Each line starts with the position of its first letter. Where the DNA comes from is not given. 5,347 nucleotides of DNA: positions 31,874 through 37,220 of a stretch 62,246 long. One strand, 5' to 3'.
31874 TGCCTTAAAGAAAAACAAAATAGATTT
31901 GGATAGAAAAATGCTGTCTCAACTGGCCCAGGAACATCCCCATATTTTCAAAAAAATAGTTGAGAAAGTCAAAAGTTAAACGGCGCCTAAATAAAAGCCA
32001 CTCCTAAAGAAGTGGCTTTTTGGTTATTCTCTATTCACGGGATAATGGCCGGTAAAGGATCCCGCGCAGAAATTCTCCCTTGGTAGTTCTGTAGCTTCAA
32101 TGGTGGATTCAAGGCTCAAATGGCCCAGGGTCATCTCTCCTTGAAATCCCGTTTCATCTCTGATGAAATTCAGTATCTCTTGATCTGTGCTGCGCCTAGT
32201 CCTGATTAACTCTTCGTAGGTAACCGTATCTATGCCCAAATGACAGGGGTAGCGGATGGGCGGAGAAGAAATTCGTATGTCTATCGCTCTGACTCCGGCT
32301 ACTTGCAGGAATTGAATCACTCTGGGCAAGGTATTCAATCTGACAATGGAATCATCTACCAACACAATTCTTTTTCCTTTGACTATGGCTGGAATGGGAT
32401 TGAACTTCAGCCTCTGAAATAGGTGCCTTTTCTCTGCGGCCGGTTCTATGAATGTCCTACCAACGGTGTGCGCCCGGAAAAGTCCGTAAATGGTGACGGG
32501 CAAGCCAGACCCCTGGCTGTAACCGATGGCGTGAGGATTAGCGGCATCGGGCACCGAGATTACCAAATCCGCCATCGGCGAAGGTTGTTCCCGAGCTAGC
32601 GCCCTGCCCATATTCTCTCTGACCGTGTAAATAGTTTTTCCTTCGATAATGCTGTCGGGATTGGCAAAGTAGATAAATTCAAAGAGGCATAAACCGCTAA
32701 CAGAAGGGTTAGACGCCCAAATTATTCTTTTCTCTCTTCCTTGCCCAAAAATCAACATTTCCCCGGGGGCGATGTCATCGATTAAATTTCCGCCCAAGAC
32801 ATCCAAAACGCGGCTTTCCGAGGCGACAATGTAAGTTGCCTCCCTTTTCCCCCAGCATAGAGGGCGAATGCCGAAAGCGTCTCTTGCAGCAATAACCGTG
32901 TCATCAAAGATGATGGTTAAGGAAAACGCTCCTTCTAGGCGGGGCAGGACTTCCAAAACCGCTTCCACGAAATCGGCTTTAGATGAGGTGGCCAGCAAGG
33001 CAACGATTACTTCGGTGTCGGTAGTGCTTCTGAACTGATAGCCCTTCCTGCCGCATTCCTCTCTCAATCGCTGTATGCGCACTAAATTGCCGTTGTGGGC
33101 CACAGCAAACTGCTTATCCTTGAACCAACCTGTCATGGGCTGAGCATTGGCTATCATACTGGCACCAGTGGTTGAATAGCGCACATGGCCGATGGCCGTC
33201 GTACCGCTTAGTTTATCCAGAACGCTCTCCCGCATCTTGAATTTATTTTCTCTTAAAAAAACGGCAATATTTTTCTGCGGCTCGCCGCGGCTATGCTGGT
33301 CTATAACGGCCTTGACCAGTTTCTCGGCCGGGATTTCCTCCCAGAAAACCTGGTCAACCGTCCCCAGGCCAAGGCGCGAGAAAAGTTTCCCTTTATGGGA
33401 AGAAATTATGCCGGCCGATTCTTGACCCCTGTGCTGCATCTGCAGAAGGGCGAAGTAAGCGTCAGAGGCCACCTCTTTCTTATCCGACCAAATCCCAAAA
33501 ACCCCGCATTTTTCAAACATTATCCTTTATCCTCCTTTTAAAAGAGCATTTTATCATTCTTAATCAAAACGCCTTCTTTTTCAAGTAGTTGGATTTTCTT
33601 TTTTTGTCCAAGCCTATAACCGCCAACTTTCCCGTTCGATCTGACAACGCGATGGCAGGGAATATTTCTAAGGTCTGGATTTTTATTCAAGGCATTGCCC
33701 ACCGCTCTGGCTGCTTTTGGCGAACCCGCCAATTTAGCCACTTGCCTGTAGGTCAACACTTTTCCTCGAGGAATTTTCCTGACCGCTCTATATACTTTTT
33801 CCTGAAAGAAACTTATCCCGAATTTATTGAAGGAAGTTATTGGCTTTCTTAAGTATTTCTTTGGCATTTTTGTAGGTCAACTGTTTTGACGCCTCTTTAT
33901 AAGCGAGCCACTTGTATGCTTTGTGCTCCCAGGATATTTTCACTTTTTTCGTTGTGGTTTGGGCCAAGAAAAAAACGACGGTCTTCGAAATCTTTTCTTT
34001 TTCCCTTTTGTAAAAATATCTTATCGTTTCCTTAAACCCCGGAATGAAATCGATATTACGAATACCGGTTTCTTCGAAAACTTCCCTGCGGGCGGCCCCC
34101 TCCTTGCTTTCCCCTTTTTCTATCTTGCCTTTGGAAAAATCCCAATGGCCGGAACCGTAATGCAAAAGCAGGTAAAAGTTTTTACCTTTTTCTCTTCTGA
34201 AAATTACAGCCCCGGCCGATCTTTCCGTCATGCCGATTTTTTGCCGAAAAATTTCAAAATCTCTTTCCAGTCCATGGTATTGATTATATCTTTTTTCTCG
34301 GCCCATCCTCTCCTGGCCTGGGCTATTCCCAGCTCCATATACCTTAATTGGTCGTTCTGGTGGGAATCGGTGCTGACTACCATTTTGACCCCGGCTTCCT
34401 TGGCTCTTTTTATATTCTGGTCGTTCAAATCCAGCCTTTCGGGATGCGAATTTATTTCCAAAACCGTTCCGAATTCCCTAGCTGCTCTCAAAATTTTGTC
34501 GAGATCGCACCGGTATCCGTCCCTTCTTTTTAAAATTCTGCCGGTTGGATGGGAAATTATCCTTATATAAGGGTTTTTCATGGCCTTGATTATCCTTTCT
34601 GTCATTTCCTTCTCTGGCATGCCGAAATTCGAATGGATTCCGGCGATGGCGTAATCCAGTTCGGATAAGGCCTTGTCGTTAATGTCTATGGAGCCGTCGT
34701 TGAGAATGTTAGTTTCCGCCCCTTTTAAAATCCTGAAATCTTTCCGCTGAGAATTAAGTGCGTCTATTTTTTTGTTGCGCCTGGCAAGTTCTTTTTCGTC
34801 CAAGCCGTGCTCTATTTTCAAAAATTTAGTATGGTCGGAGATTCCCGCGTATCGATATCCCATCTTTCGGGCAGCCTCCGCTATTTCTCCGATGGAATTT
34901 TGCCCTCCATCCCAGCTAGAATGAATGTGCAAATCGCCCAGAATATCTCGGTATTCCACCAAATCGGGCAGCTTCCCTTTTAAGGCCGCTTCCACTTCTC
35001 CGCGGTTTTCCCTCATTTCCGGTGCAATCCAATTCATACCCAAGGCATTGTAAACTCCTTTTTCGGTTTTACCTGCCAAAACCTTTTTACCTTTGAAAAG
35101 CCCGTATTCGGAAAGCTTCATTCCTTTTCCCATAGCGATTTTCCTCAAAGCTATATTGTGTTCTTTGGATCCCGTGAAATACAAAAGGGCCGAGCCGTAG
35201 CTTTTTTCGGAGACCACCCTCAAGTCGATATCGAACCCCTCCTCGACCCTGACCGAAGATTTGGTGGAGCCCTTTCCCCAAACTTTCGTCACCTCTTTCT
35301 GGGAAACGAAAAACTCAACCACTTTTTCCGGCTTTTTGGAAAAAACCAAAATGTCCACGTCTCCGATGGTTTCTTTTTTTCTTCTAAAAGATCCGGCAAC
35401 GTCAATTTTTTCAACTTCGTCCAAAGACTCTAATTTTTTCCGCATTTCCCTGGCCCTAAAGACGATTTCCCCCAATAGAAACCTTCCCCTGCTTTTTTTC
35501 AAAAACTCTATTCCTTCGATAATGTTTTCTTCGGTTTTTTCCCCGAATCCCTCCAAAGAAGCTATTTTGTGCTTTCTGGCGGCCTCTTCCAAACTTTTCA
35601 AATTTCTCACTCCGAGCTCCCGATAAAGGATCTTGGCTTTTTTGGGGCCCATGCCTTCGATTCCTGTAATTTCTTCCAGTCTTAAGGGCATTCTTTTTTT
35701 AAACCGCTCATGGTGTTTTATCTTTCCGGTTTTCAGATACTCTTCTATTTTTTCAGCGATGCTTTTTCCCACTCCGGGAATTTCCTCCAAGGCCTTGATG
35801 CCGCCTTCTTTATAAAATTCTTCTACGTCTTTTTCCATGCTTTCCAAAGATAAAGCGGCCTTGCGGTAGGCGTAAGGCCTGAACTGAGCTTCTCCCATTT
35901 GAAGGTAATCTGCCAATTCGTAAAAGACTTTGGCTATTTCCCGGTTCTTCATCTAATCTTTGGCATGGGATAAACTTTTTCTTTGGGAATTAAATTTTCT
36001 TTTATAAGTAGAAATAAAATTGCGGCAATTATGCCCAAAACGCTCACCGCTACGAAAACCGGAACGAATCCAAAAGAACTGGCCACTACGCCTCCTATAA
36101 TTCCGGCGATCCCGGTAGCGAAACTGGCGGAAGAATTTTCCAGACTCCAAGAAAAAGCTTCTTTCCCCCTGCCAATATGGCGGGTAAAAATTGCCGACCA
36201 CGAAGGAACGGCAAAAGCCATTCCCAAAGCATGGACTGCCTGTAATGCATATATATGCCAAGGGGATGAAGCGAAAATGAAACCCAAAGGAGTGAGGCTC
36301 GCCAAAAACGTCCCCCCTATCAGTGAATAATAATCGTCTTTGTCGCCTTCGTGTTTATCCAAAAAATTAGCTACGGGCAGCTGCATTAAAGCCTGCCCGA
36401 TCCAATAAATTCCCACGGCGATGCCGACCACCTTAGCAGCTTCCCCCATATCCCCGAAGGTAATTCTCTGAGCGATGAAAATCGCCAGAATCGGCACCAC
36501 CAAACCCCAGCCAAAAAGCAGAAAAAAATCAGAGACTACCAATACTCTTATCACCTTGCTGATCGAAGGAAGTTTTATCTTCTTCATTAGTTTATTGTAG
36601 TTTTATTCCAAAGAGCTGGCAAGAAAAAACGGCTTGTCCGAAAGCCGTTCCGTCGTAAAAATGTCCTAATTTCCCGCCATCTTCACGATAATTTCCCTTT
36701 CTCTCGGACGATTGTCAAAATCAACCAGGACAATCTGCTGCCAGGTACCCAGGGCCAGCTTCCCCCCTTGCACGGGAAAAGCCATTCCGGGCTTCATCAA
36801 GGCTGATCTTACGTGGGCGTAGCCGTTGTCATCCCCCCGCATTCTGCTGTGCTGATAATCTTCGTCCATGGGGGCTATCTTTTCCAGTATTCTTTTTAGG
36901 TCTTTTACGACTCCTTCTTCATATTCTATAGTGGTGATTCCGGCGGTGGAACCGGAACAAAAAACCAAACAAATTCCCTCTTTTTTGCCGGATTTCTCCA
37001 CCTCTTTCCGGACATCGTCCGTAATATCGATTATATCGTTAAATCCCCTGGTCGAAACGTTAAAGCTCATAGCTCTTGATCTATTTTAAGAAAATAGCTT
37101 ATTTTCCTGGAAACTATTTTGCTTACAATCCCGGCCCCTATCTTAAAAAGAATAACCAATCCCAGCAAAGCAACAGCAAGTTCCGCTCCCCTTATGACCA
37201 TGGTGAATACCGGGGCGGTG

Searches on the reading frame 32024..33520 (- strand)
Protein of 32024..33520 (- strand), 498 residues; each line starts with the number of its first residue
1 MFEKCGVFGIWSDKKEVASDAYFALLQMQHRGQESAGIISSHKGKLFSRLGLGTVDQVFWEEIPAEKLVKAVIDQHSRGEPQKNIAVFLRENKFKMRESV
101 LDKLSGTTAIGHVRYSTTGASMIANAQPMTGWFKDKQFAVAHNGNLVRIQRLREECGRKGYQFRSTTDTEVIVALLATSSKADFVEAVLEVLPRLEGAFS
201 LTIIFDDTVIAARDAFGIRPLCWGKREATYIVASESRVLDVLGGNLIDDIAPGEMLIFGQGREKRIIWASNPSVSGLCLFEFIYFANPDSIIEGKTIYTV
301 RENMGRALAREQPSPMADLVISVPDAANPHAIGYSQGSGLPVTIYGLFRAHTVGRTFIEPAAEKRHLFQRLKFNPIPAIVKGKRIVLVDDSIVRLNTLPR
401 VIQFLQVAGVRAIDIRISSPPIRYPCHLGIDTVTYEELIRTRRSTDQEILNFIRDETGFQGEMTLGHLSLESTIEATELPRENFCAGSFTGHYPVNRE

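Call 10: search_protein_families(library=pfam, proteins=[window:32024-33520:-], max_evalue=0.001)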
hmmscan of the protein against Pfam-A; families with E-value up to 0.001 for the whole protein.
window:32024-33520:- (498 aa): 3 families
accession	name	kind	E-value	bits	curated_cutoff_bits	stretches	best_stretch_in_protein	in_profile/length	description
PF13537.11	GATase_7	-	9.9e-23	80.9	25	1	121-239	8-121/123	Glutamine amidotransferase domain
PF13522.11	GATase_6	-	1.5e-22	80.4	27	1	105-235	9-130/130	Glutamine amidotransferase domain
PF13230.11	GATase_4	-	7.7e-07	28.7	23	1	104-178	69-139/272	Glutamine amidotransferases class-II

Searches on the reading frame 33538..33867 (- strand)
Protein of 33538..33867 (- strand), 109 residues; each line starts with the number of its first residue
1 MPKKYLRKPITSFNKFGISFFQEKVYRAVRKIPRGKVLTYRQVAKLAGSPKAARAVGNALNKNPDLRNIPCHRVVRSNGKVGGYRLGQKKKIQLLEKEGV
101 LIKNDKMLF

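Call 10: search_protein_families(library=pfam, proteins=[window:33538-33867:-], max_evalue=0.001)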
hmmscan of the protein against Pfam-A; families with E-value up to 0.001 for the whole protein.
window:33538-33867:- (109 aa): 1 family
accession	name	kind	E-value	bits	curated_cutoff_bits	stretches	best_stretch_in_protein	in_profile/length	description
PF01035.26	DNA_binding_1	-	4.6e-34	116.5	27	1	21-100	2-81/81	6-O-methylguanine DNA methyltransferase, DNA binding domain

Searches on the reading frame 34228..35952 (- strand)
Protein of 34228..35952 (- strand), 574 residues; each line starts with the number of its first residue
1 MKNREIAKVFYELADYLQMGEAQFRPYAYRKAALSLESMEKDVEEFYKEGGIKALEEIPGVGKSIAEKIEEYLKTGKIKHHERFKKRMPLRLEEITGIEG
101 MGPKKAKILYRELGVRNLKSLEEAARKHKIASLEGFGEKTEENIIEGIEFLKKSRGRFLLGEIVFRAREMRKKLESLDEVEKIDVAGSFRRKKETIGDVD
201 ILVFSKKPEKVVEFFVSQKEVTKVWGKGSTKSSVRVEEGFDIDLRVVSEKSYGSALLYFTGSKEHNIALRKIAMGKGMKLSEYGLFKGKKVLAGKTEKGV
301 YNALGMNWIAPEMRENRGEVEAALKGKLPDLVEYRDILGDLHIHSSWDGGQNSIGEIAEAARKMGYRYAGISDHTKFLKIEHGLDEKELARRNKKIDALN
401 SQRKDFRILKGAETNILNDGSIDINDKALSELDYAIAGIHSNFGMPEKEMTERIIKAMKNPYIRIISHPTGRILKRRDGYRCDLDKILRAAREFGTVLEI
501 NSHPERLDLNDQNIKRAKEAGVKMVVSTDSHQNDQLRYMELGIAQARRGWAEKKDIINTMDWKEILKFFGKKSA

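Call 10: search_protein_families(library=pfam, proteins=[window:34228-35952:-], max_evalue=0.001)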
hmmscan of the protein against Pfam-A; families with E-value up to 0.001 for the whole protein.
window:34228-35952:- (574 aa): 10 families
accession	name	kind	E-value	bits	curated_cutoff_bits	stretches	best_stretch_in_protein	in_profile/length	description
PF14791.11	DNA_pol_B_thumb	-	2.2e-24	85.5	25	1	255-315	1-63/63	DNA polymerase beta thumb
PF14716.13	HHH_8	-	1.3e-21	77.2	30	1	1-77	1-72/73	Helix-hairpin-helix domain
PF14520.12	HHH_5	-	1.6e-14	54.6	27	1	93-148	2-55/57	Helix-hairpin-helix domain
PF14792.12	DNA_pol_B_palm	-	3.8e-07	30.8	25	1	168-210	12-54/113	DNA polymerase beta palm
PF02811.25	PHP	-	2.3e-06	28.5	26.4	1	340-503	1-164/164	PHP domain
PF00633.29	HHH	-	5.9e-06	26.3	24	0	84-107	2-25/30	Helix-hairpin-helix motif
PF01909.29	NTP_transf_2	-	2.8e-05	24.9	21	1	168-214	2-47/93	Nucleotidyltransferase domain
PF10391.15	DNA_pol_lambd_f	-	6e-05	23.2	29.8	0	94-124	2-31/51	Fingers domain of DNA polymerase lambda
PF12826.13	HHH_2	-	0.00037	21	27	0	52-78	34-60/64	Helix-hairpin-helix motif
PF12836.13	HHH_3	-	0.00071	20.1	27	0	53-86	14-48/65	Helix-hairpin-helix motif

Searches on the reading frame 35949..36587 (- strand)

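Call 10: search_protein_families(library=pfam, proteins=[window:35949-36587:-], max_evalue=0.001)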
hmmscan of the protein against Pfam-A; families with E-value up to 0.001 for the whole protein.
window:35949-36587:- (212 aa): 2 families
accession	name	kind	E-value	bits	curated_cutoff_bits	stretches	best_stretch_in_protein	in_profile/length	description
PF07690.21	MFS_1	-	2.7e-19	69.7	33.4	1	20-195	5-171/347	Major Facilitator Superfamily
PF05977.19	MFS_3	-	1.3e-05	24.3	27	1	90-193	87-189/524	Transmembrane secretion effector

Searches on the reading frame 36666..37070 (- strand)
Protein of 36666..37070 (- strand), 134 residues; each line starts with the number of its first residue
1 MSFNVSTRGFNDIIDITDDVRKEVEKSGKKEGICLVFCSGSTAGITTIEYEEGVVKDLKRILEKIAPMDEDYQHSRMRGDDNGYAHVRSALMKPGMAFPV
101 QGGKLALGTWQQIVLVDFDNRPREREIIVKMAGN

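Call 10: search_protein_families(library=pfam, proteins=[window:36666-37070:-], max_evalue=0.001)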
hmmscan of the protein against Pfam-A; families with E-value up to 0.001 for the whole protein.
window:36666-37070:- (134 aa): 1 family
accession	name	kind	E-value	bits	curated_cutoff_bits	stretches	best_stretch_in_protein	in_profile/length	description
PF01894.22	UPF0047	-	4.3e-38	130.5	27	1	15-131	1-117/117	Uncharacterised protein family UPF0047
